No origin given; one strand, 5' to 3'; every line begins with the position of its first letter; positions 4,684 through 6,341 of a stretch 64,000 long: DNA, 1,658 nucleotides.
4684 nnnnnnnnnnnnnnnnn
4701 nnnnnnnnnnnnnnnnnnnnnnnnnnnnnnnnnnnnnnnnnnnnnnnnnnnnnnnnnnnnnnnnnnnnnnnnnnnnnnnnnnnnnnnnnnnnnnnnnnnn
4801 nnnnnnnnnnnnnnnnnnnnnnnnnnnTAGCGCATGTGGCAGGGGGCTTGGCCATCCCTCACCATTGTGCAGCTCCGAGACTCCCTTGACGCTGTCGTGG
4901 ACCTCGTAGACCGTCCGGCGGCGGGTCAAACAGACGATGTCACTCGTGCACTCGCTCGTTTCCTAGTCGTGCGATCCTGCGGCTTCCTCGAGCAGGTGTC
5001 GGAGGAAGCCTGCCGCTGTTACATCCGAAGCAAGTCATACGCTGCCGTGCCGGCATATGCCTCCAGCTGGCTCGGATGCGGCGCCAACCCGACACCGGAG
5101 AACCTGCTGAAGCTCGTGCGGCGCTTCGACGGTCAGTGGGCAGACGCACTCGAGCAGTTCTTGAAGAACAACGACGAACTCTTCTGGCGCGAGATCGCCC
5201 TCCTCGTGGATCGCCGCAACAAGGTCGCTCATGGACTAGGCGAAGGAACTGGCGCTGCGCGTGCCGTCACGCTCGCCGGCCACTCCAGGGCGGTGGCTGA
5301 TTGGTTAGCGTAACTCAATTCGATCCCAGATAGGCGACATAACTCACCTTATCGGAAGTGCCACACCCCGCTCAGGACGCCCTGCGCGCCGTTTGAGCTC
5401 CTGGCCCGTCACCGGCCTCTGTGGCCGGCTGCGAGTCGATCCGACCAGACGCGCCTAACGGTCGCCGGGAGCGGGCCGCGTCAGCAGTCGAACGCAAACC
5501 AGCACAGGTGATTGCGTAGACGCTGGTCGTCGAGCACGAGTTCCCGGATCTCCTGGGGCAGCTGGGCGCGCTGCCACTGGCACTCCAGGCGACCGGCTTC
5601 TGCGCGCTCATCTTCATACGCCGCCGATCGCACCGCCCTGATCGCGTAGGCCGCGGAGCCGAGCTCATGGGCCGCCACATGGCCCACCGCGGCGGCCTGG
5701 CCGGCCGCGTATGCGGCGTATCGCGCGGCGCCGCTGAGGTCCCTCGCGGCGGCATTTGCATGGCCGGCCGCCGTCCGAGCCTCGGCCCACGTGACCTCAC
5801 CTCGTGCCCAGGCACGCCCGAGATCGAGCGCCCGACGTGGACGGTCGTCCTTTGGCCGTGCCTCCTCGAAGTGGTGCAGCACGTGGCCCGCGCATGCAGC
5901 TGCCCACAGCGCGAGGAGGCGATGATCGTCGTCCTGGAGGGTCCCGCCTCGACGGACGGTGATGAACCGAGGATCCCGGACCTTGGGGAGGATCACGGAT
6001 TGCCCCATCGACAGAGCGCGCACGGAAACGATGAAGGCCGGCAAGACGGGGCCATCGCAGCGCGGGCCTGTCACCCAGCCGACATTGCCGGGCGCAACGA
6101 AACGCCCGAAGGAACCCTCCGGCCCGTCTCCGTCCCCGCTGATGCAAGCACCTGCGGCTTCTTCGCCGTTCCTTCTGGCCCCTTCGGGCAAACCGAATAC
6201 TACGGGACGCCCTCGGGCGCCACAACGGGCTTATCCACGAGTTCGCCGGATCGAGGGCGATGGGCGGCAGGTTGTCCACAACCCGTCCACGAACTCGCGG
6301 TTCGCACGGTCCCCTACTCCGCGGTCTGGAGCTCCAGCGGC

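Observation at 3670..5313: Intact DUF262 (ParB/Srx-like) + HEPN (Rx4H) gene pair in an A/T-richer islet: candidate uncharacterised defence module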

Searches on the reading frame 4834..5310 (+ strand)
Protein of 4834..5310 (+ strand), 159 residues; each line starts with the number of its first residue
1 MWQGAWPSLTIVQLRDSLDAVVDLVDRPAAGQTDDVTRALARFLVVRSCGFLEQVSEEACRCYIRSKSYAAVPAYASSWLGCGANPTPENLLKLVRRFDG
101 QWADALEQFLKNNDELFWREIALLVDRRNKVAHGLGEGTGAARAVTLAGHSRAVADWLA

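Call 3: search_protein_families(library=pfam, proteins=[window:4834-5310:+], max_evalue=1)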
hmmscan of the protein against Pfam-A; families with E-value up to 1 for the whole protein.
window:4834-5310:+ (159 aa): 2 families
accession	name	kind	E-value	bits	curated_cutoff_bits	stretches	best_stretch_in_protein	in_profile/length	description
PF18735.6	HEPN_RiboL-PSP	-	2.1e-07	31.5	28.4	1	24-134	16-159/191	RiboL-PSP-HEPN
PF18731.6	HEPN_Swt1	-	0.072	13.8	27.5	1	88-134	52-92/115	Swt1-like HEPN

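Call 4: search_protein_families(library=padloc, proteins=[window:4834-5310:+], max_evalue=1)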
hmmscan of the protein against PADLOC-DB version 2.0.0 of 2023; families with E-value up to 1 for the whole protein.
window:4834-5310:+ (159 aa): 1 family
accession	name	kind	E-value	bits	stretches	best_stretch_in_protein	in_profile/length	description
PDLC03820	RTasHEPN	-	0.00095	17.3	1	113-137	69-93/148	DRT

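Call 5: search_protein_families(library=ncbifam, proteins=[window:4834-5310:+], max_evalue=1)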
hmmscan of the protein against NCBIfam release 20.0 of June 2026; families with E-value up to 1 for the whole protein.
window:4834-5310:+ (159 aa): 0 families

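Call 19: find_homologous_proteins(query=window:4834-5310:+, max_evalue=0.001)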
Query window:4834-5310:+ (159 aa): 75 proteins with E <= 0.001 among 264 candidates.
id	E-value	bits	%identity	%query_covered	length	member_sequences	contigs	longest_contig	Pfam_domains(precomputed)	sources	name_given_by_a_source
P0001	4.7e-80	285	99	82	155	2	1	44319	-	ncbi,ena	-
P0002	4.3e-62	227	65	99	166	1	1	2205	PF18735.7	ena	-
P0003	5.8e-60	220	62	99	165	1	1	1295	PF18735.7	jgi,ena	-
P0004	3.3e-57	211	59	99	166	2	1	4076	PF18735.7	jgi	-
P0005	4.3e-55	204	60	99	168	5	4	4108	PF18735.7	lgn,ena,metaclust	metaclust:\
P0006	2.5e-54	202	57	99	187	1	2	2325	PF18735.7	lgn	-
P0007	3.5e-52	195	58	99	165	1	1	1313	PF18735.7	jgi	jgi:RiboL-PSP-HEPN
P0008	5.0e-52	194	55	99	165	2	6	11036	PF18735.7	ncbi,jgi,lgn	jgi:hypothetical protein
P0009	7.8e-52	193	59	99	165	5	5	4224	PF18735.7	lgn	-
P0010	2.8e-51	192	58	99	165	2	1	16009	PF18735.7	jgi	-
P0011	1.0e-49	187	62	84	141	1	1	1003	PF18735.7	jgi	jgi:hypothetical protein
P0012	3.6e-49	185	56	99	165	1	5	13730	PF18735.7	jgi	jgi:hypothetical protein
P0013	4.9e-49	184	55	99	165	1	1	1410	PF18735.7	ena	-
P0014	5.1e-49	184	57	97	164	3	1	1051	PF18735.7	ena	-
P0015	1.4e-48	183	58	99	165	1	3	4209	PF18735.7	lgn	-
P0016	1.6e-48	183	56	99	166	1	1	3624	PF18735.7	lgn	-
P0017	6.5e-48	181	54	99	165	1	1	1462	PF18735.7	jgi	jgi:hypothetical protein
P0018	1.1e-47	180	53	99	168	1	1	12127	PF18735.7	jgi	jgi:hypothetical protein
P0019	1.3e-47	180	50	99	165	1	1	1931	PF18735.7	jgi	jgi:hypothetical protein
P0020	5.1e-47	178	53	99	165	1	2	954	PF18735.7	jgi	jgi:hypothetical protein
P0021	6.1e-47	178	56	97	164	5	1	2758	PF18735.7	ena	-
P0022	6.6e-47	177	52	99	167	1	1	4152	PF18735.7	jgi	jgi:hypothetical protein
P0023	1.2e-46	177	53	99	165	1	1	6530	PF18735.7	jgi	jgi:hypothetical protein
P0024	1.8e-46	176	56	98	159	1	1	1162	PF18735.7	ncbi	-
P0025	3.3e-46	175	53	99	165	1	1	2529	PF18735.7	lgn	-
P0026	4.7e-46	175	51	99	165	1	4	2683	PF18735.7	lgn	-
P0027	6.0e-46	174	53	97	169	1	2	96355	PF18735.7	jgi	jgi:hypothetical protein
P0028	1.1e-45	174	54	99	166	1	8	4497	PF18735.7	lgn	-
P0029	2.2e-45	173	51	99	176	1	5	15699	PF18735.7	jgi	jgi:RiboL-PSP-HEPN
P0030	2.5e-45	172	54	97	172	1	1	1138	PF18735.7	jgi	jgi:hypothetical protein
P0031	3.2e-45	172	54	99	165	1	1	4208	PF18735.7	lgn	-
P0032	3.8e-45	172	54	99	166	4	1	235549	PF18735.7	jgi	jgi:hypothetical protein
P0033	5.0e-45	171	53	99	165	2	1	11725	PF18735.7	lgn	-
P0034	1.1e-44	170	54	99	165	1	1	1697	PF18735.7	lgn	-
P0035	1.2e-44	170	53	99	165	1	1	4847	PF18735.7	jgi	jgi:hypothetical protein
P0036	1.7e-44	170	54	99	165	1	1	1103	PF18735.7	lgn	-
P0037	1.8e-44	170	54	97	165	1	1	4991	PF18735.7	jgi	jgi:hypothetical protein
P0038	2.2e-44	169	55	92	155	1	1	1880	PF18735.7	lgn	-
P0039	2.5e-44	169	53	99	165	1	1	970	PF18735.7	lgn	-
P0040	8.9e-44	167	51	99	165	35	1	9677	PF18735.7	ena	-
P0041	1.5e-43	167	54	99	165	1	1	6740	PF18735.7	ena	-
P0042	2.0e-43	166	51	99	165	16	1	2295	PF18735.7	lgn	-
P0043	4.2e-43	165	51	99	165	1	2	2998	PF18735.7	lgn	-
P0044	5.6e-43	165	49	98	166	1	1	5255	PF18735.7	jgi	jgi:hypothetical protein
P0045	5.7e-43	165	50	99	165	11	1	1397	PF18735.7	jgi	-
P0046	6.8e-43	164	53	99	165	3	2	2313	PF18735.7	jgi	-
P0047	1.9e-42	163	52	99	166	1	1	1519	PF18735.7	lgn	-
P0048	4.0e-42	162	45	100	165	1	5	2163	PF18735.7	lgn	-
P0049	8.1e-41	158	54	89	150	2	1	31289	PF18735.7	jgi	jgi:hypothetical protein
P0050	6.6e-40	155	51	95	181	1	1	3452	PF18735.7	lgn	-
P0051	1.2e-38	151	45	100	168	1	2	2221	PF18735.7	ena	-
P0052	1.6e-38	150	51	96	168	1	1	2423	PF18735.7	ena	-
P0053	1.2e-37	147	49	94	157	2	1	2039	PF18735.7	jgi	jgi:hypothetical protein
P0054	2.7e-37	146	59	75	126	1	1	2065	PF18735.7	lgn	-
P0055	3.5e-36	143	48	99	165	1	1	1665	PF18735.7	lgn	-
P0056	5.3e-36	142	47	94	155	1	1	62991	PF18735.7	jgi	jgi:hypothetical protein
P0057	2.8e-35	140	52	81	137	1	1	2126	PF18735.7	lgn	-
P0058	1.8e-32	131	50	79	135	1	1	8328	PF18735.7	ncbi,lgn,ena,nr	ncbi:MAG: hypothetical protein KTV68_16555 [Acidimicrobiia bacterium]|nr:hypothetical protein [Acidi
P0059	7.8e-32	128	48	89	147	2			PF18735.7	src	-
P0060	1.0e-31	128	44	96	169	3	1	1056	PF18735.7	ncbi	-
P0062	2.5e-30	124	43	97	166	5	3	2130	PF18735.7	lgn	-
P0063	4.7e-29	119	46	85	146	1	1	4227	PF18735.7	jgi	jgi:hypothetical protein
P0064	2.9e-28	117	52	75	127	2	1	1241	PF18735.7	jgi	-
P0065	3.9e-28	116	44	96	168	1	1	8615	PF18735.7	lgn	-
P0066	1.4e-27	115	41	97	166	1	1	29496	PF18735.7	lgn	-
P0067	4.6e-26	110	41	96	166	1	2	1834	PF18735.7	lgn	-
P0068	6.3e-26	109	45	83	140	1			PF18735.7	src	-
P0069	3.8e-25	107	42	97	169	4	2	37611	PF18735.7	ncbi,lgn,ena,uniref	ncbi:HEPN domain-containing protein [Brachybacterium muris]|uniref:HEPN domain-containing protein n=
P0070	4.4e-25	107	37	96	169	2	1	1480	PF18735.7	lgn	-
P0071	2.4e-24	104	42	96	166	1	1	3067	PF18735.7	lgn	-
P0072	3.7e-24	104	41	96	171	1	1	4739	PF18735.7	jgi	jgi:hypothetical protein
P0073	5.7e-24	103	40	96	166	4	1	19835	PF18735.7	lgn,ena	-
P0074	8.6e-23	99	40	96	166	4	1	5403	PF18735.7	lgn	-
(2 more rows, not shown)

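Call 40: search_protein_families(library=padloc, alignment_id=A1, max_evalue=0.1)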
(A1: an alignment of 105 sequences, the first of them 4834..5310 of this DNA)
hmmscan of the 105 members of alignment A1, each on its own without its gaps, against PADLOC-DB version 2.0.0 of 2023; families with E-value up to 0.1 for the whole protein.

A. member 1, window:4834-5310:+ (159 aa): 1 family
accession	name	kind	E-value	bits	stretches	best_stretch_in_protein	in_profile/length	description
PDLC03820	RTasHEPN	-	0.00095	17.3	1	113-137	69-93/148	DRT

B. families by the number of members that match (of 105 scanned): 21 families
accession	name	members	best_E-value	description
PDLC04028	PD-T4-2_B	46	1.8e-05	-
PDLC03820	RTasHEPN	22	0.00014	DRT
PDLC01965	CARF_HEPN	20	0.0032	-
PDLC04472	PDC-M16A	13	0.0023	-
PDLC01840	CARF2--CARF_HEPN_CARF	7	0.012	-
PDLC01031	Csx1/Csm6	5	0.00072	CARF+HEPN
PDLC01974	CARF_m10--CARF_HEPN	4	2.9e-06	-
PDLC01621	Csx1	4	0.0031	CAS-III; associated_signaling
PDLC00575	JetB3|JetB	3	0.0017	Unknown function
PDLC01509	Csx1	3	0.015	CAS-III; associated_signaling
PDLC01825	CARF2--CARF_HEPN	2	0.0002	-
PDLC04029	PD-T4-2_B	2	0.012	-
PDLC01834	CARF2--CARF_HEPN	2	0.029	-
PDLC04030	PD-T4-2_B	2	0.052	-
PDLC01638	Csm6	1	0.0032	CAS-III; associated_signaling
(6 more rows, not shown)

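Call 48: predict_structure(alignment_id=A2)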
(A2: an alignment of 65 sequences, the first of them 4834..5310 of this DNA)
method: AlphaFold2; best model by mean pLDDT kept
length: 159 residues; sequences in the alignment: 65
mean_pLDDT: 89.0   pTM: 0.85
mean pLDDT of the five models: 89.0, 88.8, 88.4, 87.9, 87.9
residues with pLDDT >= 90: 117; 70-90: 21; 50-70: 21; < 50: 0
segments of 3 or more residues with pLDDT < 50: none
pLDDT, mean of each block of 10 residues (from residue 1): 80 97 95 93 96 94 77 55 82 92 97 97 96 80 97 97
secondary structure, 60 per line:
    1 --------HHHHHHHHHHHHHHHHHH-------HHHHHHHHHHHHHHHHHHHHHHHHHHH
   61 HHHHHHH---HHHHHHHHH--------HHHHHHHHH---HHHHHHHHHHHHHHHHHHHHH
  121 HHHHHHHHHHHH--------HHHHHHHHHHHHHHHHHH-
elements in order: H9-26 H34-67 H71-79 H88-96 H100-132 H141-158

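Call 52: fold_search(model_id=the predicted structure, library=pdb)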
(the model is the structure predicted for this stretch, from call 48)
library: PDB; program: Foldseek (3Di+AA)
matches with E <= 10: 264; with E <= 0.001: 0
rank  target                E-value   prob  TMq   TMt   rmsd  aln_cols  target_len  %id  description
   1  4tql_A                2.9e-01  0.18  0.21  0.15  29.1       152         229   11  Computationally designed three helix bundle (released 2014-10-15)
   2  8auw_C                4.8e-01  0.10  0.18  0.18  23.2       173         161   12  Cryo-EM structure of human BIRC6 in complex with SMAC. (released 2023-02-15)
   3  4tx5_B                5.0e-01  0.09  0.18  0.17  21.2       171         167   13  Crystal structure of Smac-DIABLO (in space group P65) (released 2015-07-15)
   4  5yep_C                6.5e-01  0.92  0.52  0.61   5.2       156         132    9  Crystal structure of SO_3166-SO_3165 from Shewanella oneidensis (released 2018-03-28)
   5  7bxo_F                6.5e-01  0.91  0.52  0.61   5.3       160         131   10  Crystal structure of the toxin-antitoxin with AMP-PNP (released 2020-09-30)
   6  1ylm_A                6.8e-01  0.87  0.47  0.51   6.5       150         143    6  Structure of Cytosolic Protein of Unknown Function YutE from Bacillus subtilis (released 2005-03-01)
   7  6hu9_c                7.2e-01  0.18  0.27  0.18  19.4       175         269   13  III2-IV2 mitochondrial respiratory supercomplex from S. cerevisiae (released 2018-12-26)
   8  4nqf_A                7.9e-01  0.77  0.45  0.49   5.1       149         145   15  Crystal structure of HEPN domain protein (released 2014-03-26)
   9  6m6u_H                8.7e-01  0.28  0.29  0.34  12.5       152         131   11  Crystal structure the toxin-antitoxin MntA-HpeT mutant-D39ED41E (released 2020-09-30)
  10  7ae6_A                9.2e-01  0.60  0.42  0.45   6.4       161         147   11  Crystal structure of di-AMPylated HEPN(R102A) toxin (released 2020-12-30)
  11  1wwp_A                1.0e+00  0.44  0.37  0.45   6.2       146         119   15  Crystal structure of ttk003001694 from Thermus Thermophilus HB8 (released 2005-07-12)
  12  4tx5_A                1.0e+00  0.08  0.18  0.17  20.9       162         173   14  Crystal structure of Smac-DIABLO (in space group P65) (released 2015-07-15)
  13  7q83_B                1.1e+00  0.23  0.30  0.31  13.9       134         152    9  Crystal structure of S. cerevisiae Sso2 in complex with the pleckstrin homology domain of Sec3 (released 2022-08-31)
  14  2qtq_A                1.1e+00  0.15  0.25  0.21  14.2       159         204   14  Crystal structure of a predicted dna-binding transcriptional regulator (saro_1072) from novosphingobium aromaticivoran (released 2007-08-21)
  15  2n39_MODEL_1_A        1.1e+00  0.14  0.18  0.24  12.1       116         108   14  NMR solution structure of a C-terminal domain of the chromodomain helicase DNA-binding protein 1 (released 2016-06-01)
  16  4nqf_B                1.2e+00  0.63  0.45  0.46   5.2       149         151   14  Crystal structure of HEPN domain protein (released 2014-03-26)
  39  7bxo_D                2.1e+00  0.57  0.48  0.57   5.5       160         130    9  Crystal structure of the toxin-antitoxin with AMP-PNP (released 2020-09-30)
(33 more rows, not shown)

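Call 70: search_protein_representatives(alignment_id=A2)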
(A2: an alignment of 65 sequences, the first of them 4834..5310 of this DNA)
Query: 65 sequences, 165 profile positions. Proteins with E-value up to 0.001 (for the whole library): 1339; up to 1e-10: 617; up to 1e-30: 56. The best 150 are listed.
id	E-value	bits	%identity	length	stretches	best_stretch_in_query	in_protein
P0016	2.3e-70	251.9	-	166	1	2-165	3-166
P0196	1.1e-61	223.6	-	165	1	1-165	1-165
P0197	1.2e-57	210.4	-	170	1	4-165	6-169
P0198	1.1e-56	207.4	-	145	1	33-165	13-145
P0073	1.2e-56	207.2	-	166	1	3-165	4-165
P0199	1.5e-52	193.9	-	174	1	5-164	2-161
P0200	4.7e-52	192.3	-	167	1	2-165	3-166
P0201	4.4e-49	182.6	-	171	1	3-165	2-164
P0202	1.1e-48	181.3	-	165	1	3-160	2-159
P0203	1.4e-48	181.0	-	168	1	2-165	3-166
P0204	2.2e-48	180.3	-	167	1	3-165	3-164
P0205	3.1e-48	179.9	-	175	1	3-164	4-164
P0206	6.1e-48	178.9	-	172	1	1-164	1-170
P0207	6.0e-47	175.7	-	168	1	5-164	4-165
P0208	1.2e-46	174.7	-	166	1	3-164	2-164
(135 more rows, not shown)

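Call 73: search_protein_families(library=padloc, alignment_id=A4, max_evalue=0.001)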
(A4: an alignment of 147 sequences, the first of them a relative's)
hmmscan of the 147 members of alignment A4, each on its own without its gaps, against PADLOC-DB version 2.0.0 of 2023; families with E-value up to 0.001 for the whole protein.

A. member 1, P0196 (165 aa): 1 family
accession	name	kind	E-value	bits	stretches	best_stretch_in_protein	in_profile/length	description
PDLC04028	PD-T4-2_B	-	0.00047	18.2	0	35-69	25-59/168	-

B. families by the number of members that match (of 147 scanned): 7 families
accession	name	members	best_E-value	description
PDLC04028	PD-T4-2_B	7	1.5e-06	-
PDLC01825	CARF2--CARF_HEPN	1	0.00029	-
PDLC02344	AbiD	1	0.00032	AbiD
PDLC01509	Csx1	1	0.00034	CAS-III; associated_signaling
PDLC01843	CARF2--CARF_HEPN_CSX20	1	0.00052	-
PDLC00101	GajA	1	0.00071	AAA ATPase domain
PDLC03820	RTasHEPN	1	0.00071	DRT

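Call 76: search_solved_structures(query=A2, max_evalue=10)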
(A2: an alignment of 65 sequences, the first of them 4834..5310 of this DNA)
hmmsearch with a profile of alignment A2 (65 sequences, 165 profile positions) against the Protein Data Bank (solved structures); distinct sequences matched with E-value up to 10: 1.
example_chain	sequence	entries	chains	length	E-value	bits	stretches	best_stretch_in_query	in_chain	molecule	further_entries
6e0m_A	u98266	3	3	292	0.86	12.5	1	59-116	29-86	cGAS/DncV-like nucleotidyltransferase in E. coli homolog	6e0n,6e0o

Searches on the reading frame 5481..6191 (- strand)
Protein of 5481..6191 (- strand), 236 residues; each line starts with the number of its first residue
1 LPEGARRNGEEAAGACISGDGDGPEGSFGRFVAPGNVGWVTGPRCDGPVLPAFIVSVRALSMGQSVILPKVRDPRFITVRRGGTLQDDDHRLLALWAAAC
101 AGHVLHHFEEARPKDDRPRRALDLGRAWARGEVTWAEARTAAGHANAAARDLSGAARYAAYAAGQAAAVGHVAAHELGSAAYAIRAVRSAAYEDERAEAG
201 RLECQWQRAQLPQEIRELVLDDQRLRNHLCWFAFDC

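Call 3: search_protein_families(library=pfam, proteins=[window:5481-6191:-], max_evalue=1)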
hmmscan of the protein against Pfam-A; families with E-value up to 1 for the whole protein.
window:5481-6191:- (236 aa): 2 families
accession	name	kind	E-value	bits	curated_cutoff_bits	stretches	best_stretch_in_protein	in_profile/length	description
PF21805.3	Imm5_like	-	1.2e-35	122.7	25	1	84-213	2-128/129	Imm-5 like putative immunity protein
PF14423.12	Imm5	-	0.02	15.5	25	1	97-185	38-122/186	Immunity protein Imm5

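Call 4: search_protein_families(library=padloc, proteins=[window:5481-6191:-], max_evalue=1)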
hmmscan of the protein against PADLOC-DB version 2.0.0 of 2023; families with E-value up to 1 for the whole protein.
window:5481-6191:- (236 aa): 0 families

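Call 5: search_protein_families(library=ncbifam, proteins=[window:5481-6191:-], max_evalue=1)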
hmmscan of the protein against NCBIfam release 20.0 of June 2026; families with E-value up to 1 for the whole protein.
window:5481-6191:- (236 aa): 0 families
